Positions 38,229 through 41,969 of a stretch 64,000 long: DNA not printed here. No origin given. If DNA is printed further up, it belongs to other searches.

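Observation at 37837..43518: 5.7 kb insertion splitting the conserved mraY-murD junction of the dcw cluster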

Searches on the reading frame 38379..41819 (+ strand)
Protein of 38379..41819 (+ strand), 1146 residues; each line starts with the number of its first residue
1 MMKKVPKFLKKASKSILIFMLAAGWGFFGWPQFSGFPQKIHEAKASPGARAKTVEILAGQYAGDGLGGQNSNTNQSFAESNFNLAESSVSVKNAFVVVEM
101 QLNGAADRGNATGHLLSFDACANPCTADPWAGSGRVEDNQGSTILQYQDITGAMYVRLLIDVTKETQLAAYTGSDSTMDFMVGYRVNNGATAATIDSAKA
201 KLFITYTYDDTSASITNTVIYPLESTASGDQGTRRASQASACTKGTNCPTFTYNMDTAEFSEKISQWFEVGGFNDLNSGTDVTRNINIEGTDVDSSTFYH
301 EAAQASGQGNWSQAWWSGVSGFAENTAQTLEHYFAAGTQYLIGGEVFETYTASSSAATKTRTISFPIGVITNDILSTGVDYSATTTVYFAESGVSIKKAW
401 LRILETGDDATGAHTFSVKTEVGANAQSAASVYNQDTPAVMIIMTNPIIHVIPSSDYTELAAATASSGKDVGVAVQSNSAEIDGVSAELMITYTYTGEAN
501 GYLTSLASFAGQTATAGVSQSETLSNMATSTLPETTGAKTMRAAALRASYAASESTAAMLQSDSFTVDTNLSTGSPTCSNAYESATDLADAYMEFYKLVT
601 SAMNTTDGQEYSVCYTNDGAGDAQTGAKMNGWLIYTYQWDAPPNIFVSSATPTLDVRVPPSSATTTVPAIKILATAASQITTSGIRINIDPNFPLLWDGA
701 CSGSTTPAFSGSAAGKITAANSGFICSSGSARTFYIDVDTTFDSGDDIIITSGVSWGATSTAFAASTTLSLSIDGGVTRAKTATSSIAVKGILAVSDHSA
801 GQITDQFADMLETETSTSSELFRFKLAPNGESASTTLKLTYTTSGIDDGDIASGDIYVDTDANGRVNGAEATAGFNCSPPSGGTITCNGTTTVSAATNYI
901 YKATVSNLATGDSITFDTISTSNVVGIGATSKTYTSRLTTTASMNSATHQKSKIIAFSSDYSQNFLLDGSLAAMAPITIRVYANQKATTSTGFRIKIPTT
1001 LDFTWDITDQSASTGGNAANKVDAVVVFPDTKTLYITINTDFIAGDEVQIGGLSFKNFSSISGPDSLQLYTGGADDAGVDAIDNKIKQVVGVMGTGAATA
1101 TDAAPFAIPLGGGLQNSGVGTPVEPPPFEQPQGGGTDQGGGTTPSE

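Call 3: search_protein_families(library=pfam, proteins=[window:38379-41819:+])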
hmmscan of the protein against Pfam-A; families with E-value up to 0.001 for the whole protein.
window:38379-41819:+ (1146 aa): 0 families

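Call 4: search_protein_families(library=ncbifam, proteins=[window:38379-41819:+])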
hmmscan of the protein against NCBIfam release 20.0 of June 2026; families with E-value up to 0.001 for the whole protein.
window:38379-41819:+ (1146 aa): 0 families

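Call 11: find_encoding_contigs(protein=window:38379-41819:+, flank=10000)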
Protein window:38379-41819:+ (1146 aa): no gene with exactly this product is on record in the collection.

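Call 12: find_homologous_proteins(query=window:38379-41819:+)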
Query window:38379-41819:+ (1146 aa): 55 proteins with E <= 0.001 among 8000 candidates.
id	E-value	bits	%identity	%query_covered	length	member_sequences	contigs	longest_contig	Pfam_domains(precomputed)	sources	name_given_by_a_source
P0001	0.0e+0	2451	100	98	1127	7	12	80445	-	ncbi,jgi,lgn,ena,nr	ncbi:MAG: Serine-rich adhesin, platelet-type [Parcubacteria group bacterium GW2011_GWA2_47_10]|nr:MA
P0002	0.0e+0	1154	83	56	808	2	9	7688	-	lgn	-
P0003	4.2e-256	871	63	56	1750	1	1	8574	-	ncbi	-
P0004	4.4e-189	649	55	53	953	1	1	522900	-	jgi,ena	-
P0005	1.5e-172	594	52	53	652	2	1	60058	-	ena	-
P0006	1.1e-171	592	52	53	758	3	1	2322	-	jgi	jgi:hypothetical protein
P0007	5.3e-165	569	53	52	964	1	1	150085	-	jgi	jgi:hypothetical protein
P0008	1.4e-145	505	46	52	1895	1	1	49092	PF23376.2,PF10102.15,PF00041.28,PF10179.16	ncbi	ncbi:hypothetical protein COX22_01145, partial [Candidatus Falkowbacteria bacterium CG23_combo_of_CG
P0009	2.7e-145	504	46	56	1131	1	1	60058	-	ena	-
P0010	5.7e-140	486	44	56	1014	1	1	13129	-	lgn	-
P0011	4.3e-138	480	45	52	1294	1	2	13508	PF01551.30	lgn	-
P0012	5.7e-138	480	35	52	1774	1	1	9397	-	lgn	-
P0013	2.9e-135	471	45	53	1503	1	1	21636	PF00041.28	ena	-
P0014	3.3e-134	467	46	52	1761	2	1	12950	-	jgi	-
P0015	7.3e-134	466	46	51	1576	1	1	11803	-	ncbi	-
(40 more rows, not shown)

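Call 20: find_encoding_contigs(protein=P0002, flank=10000, max_places=3)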
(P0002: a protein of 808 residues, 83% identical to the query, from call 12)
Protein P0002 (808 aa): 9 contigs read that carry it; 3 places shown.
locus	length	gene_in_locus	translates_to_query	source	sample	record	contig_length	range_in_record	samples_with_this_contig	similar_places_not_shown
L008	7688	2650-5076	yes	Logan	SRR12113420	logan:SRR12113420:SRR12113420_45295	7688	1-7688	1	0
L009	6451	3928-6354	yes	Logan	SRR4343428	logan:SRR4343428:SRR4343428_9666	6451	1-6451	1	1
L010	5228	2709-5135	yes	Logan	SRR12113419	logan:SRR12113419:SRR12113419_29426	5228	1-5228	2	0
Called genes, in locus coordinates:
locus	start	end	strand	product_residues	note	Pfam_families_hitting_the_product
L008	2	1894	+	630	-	?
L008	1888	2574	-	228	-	PF01797:Y1_Tnp (weak)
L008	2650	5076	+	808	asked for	-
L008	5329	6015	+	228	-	-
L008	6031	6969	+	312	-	-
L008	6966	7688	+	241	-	?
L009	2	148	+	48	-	?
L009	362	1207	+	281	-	-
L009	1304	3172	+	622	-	PF02743:dCache_1, PF00672:HAMP, PF00512:HisKA, PF02518:HATPase_c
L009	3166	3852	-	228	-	PF01797:Y1_Tnp (weak)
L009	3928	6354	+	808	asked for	-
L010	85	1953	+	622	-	PF02743:dCache_1, PF00672:HAMP, PF00512:HisKA, PF02518:HATPase_c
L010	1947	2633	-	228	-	PF01797:Y1_Tnp (weak)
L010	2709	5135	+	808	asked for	-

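Call 21: find_encoding_contigs(protein=P0004, flank=10000, max_places=2)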
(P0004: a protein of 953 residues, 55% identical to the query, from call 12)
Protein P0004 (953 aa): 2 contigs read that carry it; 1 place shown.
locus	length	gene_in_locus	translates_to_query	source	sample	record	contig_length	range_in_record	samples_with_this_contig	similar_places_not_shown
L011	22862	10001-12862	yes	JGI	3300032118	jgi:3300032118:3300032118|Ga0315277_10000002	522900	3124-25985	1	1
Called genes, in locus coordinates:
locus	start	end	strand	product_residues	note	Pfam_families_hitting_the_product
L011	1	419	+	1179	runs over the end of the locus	PF13884:Peptidase_S74, PF13948:DUF4215 (faint)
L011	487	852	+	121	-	PF05635:23S_rRNA_IVP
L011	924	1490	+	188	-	-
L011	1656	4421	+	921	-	PF13385:Laminin_G_3, PF02973:Sialidase (faint), PF00354:Pentaxin (faint), PF13385:Laminin_G_3, PF02210:Laminin_G_2 (faint), PF07953:Toxin_R_bind_N, PF13385:Laminin_G_3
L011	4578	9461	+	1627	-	-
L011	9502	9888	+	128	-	PF05635:23S_rRNA_IVP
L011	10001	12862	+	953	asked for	-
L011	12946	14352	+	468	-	PF04932:Wzy_C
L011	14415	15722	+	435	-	PF27218:MJ0043_C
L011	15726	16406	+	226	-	PF09335:VTT_dom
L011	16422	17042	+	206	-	PF07690:MFS_1, PF05977:MFS_3 (weak)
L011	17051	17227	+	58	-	PF08984:DUF1858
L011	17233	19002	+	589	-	PF14716:HHH_8, PF14520:HHH_5 (weak), PF14791:DNA_pol_B_thumb, PF02811:PHP (weak)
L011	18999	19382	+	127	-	PF04892:VanZ-LLP1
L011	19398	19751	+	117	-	PF18917:LiaI-LiaF-like_TM1, PF22570:LiaF-TM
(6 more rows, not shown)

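Call 22: find_encoding_contigs(protein=P0007, flank=10000, max_places=2)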
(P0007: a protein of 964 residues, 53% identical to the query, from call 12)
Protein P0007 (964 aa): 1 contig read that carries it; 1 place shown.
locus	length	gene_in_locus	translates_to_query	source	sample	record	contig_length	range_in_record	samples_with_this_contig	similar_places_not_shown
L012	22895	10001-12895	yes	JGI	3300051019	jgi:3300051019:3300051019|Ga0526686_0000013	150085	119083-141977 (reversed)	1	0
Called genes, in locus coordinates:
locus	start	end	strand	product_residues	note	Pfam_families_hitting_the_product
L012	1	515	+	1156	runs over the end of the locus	PF01731:Arylesterase (faint), PF01436:NHL (faint)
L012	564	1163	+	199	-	-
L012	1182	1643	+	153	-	PF13366:PDDEXK_3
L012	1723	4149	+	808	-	PF13385:Laminin_G_3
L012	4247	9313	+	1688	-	-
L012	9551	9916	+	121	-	PF05635:23S_rRNA_IVP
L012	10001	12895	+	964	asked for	-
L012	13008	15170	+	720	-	-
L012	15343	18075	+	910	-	PF10102:DUF2341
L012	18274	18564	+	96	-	PF01541:GIY-YIG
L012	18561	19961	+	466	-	PF04932:Wzy_C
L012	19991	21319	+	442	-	PF27218:MJ0043_C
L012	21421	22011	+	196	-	PF09335:VTT_dom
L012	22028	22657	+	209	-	PF07690:MFS_1, PF05977:MFS_3 (weak)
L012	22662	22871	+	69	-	PF08984:DUF1858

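Call 54: predict_structure(alignment_id=A1)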
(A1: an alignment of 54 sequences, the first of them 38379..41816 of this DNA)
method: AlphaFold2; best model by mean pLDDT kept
length: 1146 residues; sequences in the alignment: 54
mean_pLDDT: 66.8   pTM: 0.65
mean pLDDT of the five models: 66.8, 66.5, 65.7, 63.8, 62.8
residues with pLDDT >= 90: 497; 70-90: 91; 50-70: 29; < 50: 529
segments of 3 or more residues with pLDDT < 50: 1-15, 21-36, 38-41, 652-860, 862-1126, 1128-1143
pLDDT, mean of each block of 10 residues (from residue 1): 39 49 44 44 74 98 90 96 98 98 87 97 96 95 90 92 98 96 94 91 98 97 97 94 92 97 97 80 94 94 67 94 96 92 98 97 98 90 98 98 86 90 98 88 93 98 97 94 94 96 98 94 97 97 98 90 91 96 90 97 98 96 94 98 70 42 38 34 37 36 39 36 37 29 34 32 31 32 32 32 29 28 30 38 38 40 42 32 32 30 28 31 31 32 33 40 40 43 43 44 41 40 40 43 43 39 35 35 33 31 34 33 41 39 37
secondary structure, 60 per line:
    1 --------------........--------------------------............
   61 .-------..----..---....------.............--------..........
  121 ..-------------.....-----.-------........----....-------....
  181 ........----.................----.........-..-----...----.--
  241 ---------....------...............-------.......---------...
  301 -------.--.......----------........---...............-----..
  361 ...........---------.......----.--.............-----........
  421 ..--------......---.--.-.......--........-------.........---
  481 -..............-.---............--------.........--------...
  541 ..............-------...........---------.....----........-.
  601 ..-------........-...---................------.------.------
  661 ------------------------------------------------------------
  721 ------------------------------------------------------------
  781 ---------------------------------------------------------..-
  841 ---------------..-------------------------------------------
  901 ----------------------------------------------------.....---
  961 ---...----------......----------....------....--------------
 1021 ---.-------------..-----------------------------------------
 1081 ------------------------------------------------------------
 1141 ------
elements in order (helices of 4 or more, strands of 3 or more residues): H15-22 E49-61 E80-83 E90-102 E111-122 E136-140 E154-161 H166-169 E177-188 E193-209 E214-222 E231-233 E250-253 E260-274 E282-288 E298-300 E311-317 E328-335 E339-353 E359-371 E381-387 E395-407 E413-422 E431-436 E445-451 H454-461 E469-477 E482-495 E501-512 E521-529 E538-554 E562-572 E582-586 E591-598 E610-617 E625-640 E953-957 E964-966 E977-982 E993-996 E1003-1006

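Call 56: fold_search(model_id=the predicted structure, library=pdb)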
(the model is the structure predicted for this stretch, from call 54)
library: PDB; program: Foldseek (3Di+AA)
matches with E <= 10: 1409; with E <= 0.001: 60
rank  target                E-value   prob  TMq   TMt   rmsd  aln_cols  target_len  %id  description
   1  5b4x_C                1.1e-08  0.99  0.09  0.13  30.9       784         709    8  Crystal structure of the ApoER2 ectodomain in complex with the Reelin R56 fragment (released 2017-04-26)
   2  6a48                  2.1e-08  0.99  0.10  0.14  29.2       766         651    8  Crystal structure of reelin N-terminal region (released 2019-06-19)
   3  2e26_A                2.5e-08  0.99  0.10  0.14  28.6       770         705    8  Crystal structure of two repeat fragment of reelin (released 2007-05-22)
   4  5x7o_A                6.4e-08  0.99  0.09  0.08  26.8       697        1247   11  Crystal structure of Paenibacillus sp. 598K alpha-1,6-glucosyltransferase (released 2017-07-26)
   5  7zgn_A                5.1e-06  0.82  0.08  0.15  28.3       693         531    9  Plant/insect N-glycan active PNGase (released 2022-09-07)
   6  9b8i                  6.2e-06  1.00  0.10  0.14  19.8       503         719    8  Cryo-EM structure of the E. coli cellulose synthase BcsB-BcsC fusion protein (released 2025-02-19)
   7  2y26_A                1.8e-05  0.80  0.08  0.15  22.2       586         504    9  Transmission defective mutant of Grapevine Fanleaf virus (released 2011-06-08)
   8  7zgn_B                2.0e-05  0.66  0.08  0.15  28.8       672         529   10  Plant/insect N-glycan active PNGase (released 2022-09-07)
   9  8h3u_A                2.7e-05  0.82  0.07  0.12  29.8       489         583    6  Inhibitor-bound EP, polyA model (released 2022-11-23)
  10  9fmt_B                3.0e-05  0.99  0.10  0.15  19.8       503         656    8  Cryo-EM structure of the BcsB hexameric crown from the E. coli cellulose secretion macrocomplex (released 2024-10-16)
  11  5a58_A                3.3e-05  0.54  0.06  0.06  24.7       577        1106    8  The structure of GH101 D764N mutant from Streptococcus pneumoniae TIGR4 in complex with serinyl T-antigen (released 2015-09-02)
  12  5a56_A                3.4e-05  0.57  0.06  0.06  24.3       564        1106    9  The structure of GH101 from Streptococcus pneumoniae TIGR4 in complex with 1-O-methyl-T-antigen (released 2015-09-02)
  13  4r4z_A                6.5e-05  0.77  0.09  0.17  27.9       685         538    7  Structure of PNGF-II in P21 space group (released 2015-01-28)
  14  1a6c                  6.8e-05  0.84  0.09  0.17  21.1       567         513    9  STRUCTURE OF TOBACCO RINGSPOT VIRUS (released 1998-07-15)
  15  4r4z_B                7.9e-05  0.82  0.09  0.17  26.7       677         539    7  Structure of PNGF-II in P21 space group (released 2015-01-28)
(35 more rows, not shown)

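Call 104: search_protein_families(library=phrogs, proteins=[window:38379-41816:+], max_evalue=0.01)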
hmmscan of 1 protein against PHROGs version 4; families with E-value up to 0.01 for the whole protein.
window:38379-41816:+ (1146 aa): 0 families
